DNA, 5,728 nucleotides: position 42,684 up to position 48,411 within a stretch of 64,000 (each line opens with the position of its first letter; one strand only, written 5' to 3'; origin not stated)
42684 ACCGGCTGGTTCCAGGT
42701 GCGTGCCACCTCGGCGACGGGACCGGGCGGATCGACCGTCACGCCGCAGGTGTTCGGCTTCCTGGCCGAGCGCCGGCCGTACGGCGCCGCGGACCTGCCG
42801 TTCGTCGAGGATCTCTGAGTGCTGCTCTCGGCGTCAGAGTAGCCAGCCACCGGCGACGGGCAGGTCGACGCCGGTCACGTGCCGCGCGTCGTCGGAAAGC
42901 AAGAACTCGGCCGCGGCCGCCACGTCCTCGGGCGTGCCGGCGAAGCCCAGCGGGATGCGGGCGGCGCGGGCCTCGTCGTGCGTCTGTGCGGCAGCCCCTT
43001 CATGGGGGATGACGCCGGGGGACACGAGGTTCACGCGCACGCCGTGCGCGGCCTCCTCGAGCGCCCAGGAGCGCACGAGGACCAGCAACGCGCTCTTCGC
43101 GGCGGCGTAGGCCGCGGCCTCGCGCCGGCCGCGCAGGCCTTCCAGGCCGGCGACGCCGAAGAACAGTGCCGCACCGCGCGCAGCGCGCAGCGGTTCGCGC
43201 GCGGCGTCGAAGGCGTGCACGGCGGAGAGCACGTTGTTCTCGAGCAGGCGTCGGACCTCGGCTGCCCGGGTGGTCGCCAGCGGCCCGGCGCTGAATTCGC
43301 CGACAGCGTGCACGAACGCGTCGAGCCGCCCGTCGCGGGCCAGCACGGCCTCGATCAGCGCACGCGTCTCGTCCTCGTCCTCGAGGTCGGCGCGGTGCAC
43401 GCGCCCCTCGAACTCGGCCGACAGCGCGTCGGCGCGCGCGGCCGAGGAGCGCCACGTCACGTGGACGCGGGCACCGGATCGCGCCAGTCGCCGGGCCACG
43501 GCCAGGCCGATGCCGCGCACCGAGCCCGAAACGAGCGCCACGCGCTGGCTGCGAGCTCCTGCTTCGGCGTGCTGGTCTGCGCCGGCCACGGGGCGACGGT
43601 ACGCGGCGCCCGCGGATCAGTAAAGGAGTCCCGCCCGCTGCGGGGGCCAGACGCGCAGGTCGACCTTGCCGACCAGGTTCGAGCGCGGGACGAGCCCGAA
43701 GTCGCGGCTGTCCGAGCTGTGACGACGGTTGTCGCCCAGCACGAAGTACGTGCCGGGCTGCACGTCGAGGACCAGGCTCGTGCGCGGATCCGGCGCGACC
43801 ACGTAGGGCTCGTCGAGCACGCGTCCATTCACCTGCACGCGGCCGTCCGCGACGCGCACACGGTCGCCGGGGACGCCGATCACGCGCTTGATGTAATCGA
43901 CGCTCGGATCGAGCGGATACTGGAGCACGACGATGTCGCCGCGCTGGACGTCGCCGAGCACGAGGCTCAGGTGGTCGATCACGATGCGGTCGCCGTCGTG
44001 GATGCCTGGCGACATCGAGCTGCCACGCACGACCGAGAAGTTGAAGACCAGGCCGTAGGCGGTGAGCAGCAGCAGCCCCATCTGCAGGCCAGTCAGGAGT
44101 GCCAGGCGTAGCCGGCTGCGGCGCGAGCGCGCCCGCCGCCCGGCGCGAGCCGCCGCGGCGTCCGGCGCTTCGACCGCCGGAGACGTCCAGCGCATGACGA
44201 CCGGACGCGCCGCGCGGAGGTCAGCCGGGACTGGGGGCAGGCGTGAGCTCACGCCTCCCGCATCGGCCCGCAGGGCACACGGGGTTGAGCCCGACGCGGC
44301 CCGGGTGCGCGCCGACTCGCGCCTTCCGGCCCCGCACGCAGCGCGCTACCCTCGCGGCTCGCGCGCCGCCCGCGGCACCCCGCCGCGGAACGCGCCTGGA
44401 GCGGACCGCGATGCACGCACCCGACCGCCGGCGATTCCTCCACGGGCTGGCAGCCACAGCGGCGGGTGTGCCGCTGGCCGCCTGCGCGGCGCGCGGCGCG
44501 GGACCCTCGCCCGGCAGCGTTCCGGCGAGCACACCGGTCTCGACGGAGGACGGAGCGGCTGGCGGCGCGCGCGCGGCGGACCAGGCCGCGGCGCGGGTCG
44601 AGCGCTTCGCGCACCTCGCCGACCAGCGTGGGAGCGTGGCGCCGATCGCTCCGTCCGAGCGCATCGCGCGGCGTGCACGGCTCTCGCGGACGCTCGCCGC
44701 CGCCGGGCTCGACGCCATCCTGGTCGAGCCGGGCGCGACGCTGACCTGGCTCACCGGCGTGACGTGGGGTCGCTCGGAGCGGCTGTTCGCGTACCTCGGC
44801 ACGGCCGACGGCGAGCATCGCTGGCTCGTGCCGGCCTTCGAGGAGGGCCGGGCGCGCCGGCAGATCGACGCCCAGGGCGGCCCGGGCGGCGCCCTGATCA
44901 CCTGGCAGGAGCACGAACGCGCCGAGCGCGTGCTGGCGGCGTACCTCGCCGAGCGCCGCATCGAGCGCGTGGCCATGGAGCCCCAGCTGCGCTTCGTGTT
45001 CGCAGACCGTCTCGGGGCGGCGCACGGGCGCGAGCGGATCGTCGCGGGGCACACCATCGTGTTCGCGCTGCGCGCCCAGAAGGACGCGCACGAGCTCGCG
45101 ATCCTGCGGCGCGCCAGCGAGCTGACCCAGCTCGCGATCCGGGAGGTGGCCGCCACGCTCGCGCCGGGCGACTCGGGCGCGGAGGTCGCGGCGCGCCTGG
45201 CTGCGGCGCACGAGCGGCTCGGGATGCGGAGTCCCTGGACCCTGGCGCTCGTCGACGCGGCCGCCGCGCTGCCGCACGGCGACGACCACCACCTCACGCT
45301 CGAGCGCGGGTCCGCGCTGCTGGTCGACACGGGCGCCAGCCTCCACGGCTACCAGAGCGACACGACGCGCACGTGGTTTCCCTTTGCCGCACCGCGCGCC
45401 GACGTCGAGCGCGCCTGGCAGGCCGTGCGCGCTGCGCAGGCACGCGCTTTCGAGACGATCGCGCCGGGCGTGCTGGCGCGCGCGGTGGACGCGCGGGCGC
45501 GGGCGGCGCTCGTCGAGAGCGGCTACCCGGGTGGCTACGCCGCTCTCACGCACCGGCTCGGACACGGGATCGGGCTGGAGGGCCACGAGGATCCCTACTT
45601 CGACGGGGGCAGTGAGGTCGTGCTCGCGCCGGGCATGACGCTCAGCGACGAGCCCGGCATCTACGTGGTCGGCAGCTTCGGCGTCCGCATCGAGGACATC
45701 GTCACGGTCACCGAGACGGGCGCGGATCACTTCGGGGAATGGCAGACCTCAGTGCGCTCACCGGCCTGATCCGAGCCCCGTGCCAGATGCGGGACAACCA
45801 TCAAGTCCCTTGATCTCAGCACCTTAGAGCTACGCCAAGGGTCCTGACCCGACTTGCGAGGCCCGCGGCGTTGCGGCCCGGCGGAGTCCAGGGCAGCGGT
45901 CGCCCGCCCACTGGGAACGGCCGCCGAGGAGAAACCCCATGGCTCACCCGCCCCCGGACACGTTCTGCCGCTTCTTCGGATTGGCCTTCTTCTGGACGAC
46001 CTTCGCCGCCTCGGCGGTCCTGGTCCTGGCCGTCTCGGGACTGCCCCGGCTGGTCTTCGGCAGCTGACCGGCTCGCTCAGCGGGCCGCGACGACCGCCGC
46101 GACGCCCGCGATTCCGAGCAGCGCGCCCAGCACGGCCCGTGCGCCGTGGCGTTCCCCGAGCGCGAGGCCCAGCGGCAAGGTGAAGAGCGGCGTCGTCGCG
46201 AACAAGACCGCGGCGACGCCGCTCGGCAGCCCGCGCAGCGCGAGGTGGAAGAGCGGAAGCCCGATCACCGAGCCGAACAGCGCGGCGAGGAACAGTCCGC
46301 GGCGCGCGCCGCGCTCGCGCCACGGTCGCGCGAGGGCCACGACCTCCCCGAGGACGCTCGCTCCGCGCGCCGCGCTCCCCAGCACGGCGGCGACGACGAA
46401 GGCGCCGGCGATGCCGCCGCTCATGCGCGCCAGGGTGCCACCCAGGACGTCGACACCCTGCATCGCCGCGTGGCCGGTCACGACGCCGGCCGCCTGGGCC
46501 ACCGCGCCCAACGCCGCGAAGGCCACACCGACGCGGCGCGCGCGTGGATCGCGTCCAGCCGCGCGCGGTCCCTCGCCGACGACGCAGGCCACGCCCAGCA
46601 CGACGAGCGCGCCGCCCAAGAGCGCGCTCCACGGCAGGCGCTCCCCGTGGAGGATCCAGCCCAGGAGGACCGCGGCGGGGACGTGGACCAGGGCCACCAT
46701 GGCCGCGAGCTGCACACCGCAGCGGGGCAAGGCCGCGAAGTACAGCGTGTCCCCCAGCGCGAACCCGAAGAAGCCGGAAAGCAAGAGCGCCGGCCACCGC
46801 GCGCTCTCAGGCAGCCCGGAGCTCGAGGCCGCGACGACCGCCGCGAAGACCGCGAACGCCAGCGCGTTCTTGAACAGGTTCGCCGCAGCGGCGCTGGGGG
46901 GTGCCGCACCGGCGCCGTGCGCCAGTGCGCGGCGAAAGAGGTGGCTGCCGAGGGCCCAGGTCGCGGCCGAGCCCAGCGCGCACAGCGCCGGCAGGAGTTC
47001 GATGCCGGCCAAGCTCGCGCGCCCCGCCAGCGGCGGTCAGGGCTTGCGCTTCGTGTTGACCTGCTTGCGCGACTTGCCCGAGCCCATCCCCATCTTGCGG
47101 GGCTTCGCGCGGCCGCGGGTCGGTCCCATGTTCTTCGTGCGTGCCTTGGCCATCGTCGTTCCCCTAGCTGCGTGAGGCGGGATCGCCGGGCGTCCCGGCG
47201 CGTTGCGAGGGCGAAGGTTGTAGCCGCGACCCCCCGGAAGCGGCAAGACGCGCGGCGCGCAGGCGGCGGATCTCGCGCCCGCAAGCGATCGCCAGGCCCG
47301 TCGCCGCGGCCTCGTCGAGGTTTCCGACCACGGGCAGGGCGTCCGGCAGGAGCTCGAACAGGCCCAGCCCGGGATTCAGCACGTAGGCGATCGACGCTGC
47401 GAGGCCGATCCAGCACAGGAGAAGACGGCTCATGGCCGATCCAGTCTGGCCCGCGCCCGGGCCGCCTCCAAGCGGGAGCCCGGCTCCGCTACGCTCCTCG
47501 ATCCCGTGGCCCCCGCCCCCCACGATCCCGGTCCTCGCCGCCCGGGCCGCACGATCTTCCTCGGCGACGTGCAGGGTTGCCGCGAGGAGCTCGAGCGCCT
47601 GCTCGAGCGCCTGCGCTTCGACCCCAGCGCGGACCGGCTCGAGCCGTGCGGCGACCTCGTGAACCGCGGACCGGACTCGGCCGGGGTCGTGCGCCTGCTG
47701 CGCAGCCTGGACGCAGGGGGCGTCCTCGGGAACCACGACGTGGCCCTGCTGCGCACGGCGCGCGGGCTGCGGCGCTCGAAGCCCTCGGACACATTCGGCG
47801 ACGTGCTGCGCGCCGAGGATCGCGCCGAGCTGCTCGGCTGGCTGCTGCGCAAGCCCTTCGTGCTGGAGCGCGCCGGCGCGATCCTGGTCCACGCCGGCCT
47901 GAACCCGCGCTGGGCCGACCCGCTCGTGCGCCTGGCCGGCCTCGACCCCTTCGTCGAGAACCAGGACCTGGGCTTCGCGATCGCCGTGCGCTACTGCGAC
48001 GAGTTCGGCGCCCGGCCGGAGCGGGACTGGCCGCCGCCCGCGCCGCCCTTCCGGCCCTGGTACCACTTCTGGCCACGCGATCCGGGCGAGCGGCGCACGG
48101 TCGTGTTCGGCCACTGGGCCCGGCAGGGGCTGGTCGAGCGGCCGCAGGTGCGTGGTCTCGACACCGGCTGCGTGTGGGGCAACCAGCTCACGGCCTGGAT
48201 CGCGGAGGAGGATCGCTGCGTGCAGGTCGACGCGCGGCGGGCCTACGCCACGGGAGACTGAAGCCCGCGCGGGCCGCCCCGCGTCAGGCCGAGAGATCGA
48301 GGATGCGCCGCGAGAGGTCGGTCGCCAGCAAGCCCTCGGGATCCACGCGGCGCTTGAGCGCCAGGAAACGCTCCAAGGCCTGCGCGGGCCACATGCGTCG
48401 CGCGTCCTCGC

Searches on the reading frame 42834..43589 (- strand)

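Call 13: search_protein_families(library=pfam, proteins=[window:42834-43589:-], max_evalue=0.001)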
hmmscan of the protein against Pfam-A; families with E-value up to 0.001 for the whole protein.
window:42834-43589:- (251 aa): 5 families
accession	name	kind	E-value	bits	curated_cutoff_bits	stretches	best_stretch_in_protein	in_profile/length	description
PF13561.12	adh_short_C2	-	3.2e-46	158.3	27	1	24-249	3-235/236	Enoyl-(Acyl carrier protein) reductase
PF00106.31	adh_short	-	4.2e-30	105.1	26.6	1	16-202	1-190/195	short chain dehydrogenase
PF08659.16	KR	-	3.1e-10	40.7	22.6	1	18-176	3-164/180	KR domain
PF01370.27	Epimerase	-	2.3e-07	30.9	20.9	1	19-180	2-161/240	NAD dependent epimerase/dehydratase family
PF19956.5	EAD2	-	0.00065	20.3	23.8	1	53-113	20-80/81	Effector-associated domain 2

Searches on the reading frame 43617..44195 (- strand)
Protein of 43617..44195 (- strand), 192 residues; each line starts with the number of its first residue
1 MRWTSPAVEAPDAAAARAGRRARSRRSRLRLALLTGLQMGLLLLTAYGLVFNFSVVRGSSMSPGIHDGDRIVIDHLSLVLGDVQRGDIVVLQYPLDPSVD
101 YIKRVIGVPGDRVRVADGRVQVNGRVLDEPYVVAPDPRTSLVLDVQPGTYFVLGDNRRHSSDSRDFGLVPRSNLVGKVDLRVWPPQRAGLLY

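Call 13: search_protein_families(library=pfam, proteins=[window:43617-44195:-], max_evalue=0.001)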
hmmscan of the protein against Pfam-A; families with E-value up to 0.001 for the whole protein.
window:43617-44195:- (192 aa): 2 families
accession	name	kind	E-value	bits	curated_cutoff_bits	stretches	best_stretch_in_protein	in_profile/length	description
PF10502.14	Peptidase_S26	-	2.4e-43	148.4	22.9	1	37-183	9-168/168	Signal peptidase, peptidase S26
PF00717.28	Peptidase_S24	-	3.8e-05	23.8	23.3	1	55-112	39-88/116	Peptidase S24-like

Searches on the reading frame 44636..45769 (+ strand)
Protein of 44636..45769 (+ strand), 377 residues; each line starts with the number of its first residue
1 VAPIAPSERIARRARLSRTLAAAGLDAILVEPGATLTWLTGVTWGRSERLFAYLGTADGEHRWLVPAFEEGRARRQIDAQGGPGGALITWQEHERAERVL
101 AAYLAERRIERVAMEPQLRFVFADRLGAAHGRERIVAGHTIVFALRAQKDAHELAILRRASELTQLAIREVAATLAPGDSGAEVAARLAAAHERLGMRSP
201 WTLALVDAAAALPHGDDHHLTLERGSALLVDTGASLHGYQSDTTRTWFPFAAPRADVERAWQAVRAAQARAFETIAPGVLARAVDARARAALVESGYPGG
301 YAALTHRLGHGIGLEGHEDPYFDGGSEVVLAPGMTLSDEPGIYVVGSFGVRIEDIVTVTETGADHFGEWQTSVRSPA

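Call 13: search_protein_families(library=pfam, proteins=[window:44636-45769:+], max_evalue=0.001)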
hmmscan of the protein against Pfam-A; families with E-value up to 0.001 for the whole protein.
window:44636-45769:+ (377 aa): 2 families
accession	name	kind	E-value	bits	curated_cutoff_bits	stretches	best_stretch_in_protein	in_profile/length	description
PF00557.29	Peptidase_M24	-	1.9e-47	162.2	23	1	156-360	2-208/208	Metallopeptidase family M24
PF01321.24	Creatinase_N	-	7.4e-15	56.1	22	1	12-147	1-127/128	Creatinase/Prolidase N-terminal domain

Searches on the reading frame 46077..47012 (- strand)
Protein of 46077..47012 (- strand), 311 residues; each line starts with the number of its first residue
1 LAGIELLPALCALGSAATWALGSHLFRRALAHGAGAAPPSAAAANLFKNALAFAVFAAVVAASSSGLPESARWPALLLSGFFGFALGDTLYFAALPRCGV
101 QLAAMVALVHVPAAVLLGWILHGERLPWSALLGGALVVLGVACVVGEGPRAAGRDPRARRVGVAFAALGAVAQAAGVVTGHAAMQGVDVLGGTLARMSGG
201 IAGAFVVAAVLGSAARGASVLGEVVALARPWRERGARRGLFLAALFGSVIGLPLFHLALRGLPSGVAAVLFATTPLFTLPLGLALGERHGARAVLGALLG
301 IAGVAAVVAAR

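Call 13: search_protein_families(library=pfam, proteins=[window:46077-47012:-], max_evalue=0.001)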
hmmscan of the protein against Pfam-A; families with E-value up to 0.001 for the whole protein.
window:46077-47012:- (311 aa): 1 family
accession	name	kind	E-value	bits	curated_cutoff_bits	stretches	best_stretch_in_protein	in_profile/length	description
PF00892.27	EamA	-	7.6e-24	85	28.2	2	9-145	4-134/135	EamA-like transporter family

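Call 62: search_protein_families(library=ncbifam, proteins=[window:46077-47012:-], max_evalue=0.0001)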
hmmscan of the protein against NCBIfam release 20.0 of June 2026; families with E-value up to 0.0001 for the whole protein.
window:46077-47012:- (311 aa): 3 families
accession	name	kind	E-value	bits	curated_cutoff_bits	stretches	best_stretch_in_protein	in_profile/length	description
TIGR00950.1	2A78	equivalog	1.7e-18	67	230.2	2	9-141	130-263/264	carboxylate/amino acid/amine transporter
NF008432.0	PRK11272.1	equivalog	1.6e-08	34.2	270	0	250-306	83-140/294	drug/metabolite exporter YedA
NF050091.1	ArAmAcExpYddG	equivalog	7e-05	22.5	300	0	30-175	23-165/285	aromatic amino acid exporter YddG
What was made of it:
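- On Three-component pentofuranose glycosylation system (synthase + flippase + GT-C): The only transporter candidates are two generic EamA proteins at 46077-47012 and 54452-55400, whose best matches are amino-acid/metabolite exporters far below cutoff (call 62).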

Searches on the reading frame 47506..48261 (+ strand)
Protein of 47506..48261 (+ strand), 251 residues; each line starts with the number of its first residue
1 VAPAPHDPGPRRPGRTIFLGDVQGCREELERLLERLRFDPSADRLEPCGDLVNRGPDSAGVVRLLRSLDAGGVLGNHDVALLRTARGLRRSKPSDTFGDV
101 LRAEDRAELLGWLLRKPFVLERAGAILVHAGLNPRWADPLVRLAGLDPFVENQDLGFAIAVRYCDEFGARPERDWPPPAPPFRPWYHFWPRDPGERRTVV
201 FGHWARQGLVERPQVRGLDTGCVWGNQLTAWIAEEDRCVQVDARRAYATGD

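Call 13: search_protein_families(library=pfam, proteins=[window:47506-48261:+], max_evalue=0.001)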
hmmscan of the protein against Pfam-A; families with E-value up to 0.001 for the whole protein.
window:47506-48261:+ (251 aa): 1 family
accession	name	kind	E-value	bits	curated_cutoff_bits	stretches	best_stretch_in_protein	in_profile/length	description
PF00149.33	Metallophos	-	1.7e-10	42.1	21.5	1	15-131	2-116/191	Calcineurin-like phosphoesterase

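Call 62: search_protein_families(library=ncbifam, proteins=[window:47506-48261:+], max_evalue=0.0001)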
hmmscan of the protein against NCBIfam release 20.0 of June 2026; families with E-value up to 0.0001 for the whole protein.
window:47506-48261:+ (251 aa): 6 families
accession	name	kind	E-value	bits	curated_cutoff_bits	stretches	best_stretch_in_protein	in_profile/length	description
NF001204.0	PRK00166.1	equivalog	2.1e-56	191.2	176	2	16-137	3-128/276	symmetrical bis(5'-nucleosyl)-tetraphosphatase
TIGR00668.1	apaH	equivalog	2.2e-39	135.6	222.85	2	16-137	3-128/279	bis(5'-nucleosyl)-tetraphosphatase (symmetrical) ApaH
TIGR04075.1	bacter_Pnkp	equivalog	1.4e-14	53.3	750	2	19-87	185-271/851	polynucleotide kinase-phosphatase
NF008516.0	PRK11439.1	equivalog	7.3e-13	49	326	1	18-81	21-84/218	protein-serine/threonine phosphatase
NF007425.0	PRK09968.1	equivalog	7.5e-07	29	332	1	19-82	20-83/218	protein-serine/threonine phosphatase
NF010148.0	PRK13625.1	equivalog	1.6e-06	27.8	340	0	19-81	6-80/245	bis(5'-nucleosyl)-tetraphosphatase PrpE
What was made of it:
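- Checked: The downstream convergent gene 47506-48261 is ApaH (NF001204, 191 bits, cutoff 176; call 62).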
